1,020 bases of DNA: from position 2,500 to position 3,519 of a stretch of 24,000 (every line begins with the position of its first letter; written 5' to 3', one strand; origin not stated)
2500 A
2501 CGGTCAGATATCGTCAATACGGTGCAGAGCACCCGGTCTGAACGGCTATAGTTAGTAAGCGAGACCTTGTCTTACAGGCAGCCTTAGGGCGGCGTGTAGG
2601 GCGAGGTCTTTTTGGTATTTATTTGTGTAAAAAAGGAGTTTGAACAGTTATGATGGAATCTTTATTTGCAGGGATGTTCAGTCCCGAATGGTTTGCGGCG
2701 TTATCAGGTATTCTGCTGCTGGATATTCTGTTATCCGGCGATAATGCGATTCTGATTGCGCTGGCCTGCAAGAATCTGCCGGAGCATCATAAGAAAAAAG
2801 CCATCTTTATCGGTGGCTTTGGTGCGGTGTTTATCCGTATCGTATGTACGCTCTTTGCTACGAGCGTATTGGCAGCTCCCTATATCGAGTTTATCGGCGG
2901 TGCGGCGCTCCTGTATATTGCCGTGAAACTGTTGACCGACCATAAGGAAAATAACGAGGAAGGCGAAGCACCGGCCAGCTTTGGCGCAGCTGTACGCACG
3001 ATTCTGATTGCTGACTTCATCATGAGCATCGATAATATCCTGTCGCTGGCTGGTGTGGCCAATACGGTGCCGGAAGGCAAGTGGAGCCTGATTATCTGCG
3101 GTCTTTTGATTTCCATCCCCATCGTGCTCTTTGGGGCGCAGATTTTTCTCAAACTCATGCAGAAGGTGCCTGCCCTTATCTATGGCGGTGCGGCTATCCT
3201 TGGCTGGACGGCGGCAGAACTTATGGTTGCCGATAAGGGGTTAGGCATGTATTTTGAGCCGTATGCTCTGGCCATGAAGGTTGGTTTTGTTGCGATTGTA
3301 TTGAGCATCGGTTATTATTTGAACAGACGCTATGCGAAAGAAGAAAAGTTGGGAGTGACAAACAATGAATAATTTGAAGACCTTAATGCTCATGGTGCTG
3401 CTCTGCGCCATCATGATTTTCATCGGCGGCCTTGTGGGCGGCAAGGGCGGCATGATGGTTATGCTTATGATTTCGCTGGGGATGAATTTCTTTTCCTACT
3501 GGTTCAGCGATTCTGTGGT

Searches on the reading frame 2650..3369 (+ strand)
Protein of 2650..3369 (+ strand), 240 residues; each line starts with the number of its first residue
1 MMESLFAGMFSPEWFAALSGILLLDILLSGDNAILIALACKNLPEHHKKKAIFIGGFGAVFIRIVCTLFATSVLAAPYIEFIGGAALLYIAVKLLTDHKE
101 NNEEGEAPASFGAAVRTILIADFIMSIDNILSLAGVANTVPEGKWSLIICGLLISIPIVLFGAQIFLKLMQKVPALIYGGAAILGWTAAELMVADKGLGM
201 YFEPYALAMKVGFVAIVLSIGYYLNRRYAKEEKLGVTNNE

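Call 13: find_encoding_contigs(protein=window:2650-3369:+, flank=10000, max_places=4)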
Protein seq(240 aa) (240 aa): 19 contigs read that carry it; 4 places shown.
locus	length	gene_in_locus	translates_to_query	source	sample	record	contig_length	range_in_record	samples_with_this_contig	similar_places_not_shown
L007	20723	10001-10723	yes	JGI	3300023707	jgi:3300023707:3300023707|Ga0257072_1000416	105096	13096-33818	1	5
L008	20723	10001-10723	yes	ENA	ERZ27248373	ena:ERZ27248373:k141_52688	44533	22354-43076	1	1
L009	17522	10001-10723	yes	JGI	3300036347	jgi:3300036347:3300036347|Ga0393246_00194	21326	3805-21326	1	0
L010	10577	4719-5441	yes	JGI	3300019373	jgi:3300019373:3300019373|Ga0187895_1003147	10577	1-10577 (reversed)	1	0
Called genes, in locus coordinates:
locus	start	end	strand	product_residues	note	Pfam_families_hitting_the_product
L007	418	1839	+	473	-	PF11638:DnaA_N, PF00308:Bac_DnaA, PF00004:AAA, PF01695:IstB_IS21, PF08299:Bac_DnaA_C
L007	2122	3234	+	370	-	PF00712:DNA_pol3_beta, PF02767:DNA_pol3_beta_2, PF02768:DNA_pol3_beta_3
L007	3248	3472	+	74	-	PF13275:S4_2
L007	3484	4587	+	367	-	PF02463:SMC_N, PF13175:AAA_15, PF13476:AAA_23, PF13304:AAA_21 (faint)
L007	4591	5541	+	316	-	PF05258:DciA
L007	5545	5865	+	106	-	PF04025:RemA-like (weak)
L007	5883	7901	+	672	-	PF02518:HATPase_c, PF00204:DNA_gyraseB, PF01751:Toprim, PF00986:DNA_gyraseB_C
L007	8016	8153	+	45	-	-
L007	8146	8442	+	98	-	-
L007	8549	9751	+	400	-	PF01637:ATPase_2 (faint), PF13173:AAA_14, PF13635:DUF4143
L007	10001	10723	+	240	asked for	PF03741:TerC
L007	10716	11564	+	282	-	PF01435:Peptidase_M48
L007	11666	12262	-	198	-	PF13238:AAA_18 (faint)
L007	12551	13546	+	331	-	PF00291:PALP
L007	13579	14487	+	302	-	PF14450:FtsA (faint), PF02541:Ppx-GppA, PF06723:MreB_Mbl (faint)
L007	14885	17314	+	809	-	PF00521:DNA_topoisoIV, PF03989:DNA_gyraseA_C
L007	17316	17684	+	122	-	PF18812:PBECR3, PF18810:PBECR2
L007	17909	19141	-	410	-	PF00390:malic, PF00208:ELFV_dehydrog (weak), PF03949:Malic_M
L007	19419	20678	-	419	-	PF03816:LytR_cpsA_psr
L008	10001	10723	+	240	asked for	PF03741:TerC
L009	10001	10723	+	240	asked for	PF03741:TerC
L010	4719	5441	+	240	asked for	PF03741:TerC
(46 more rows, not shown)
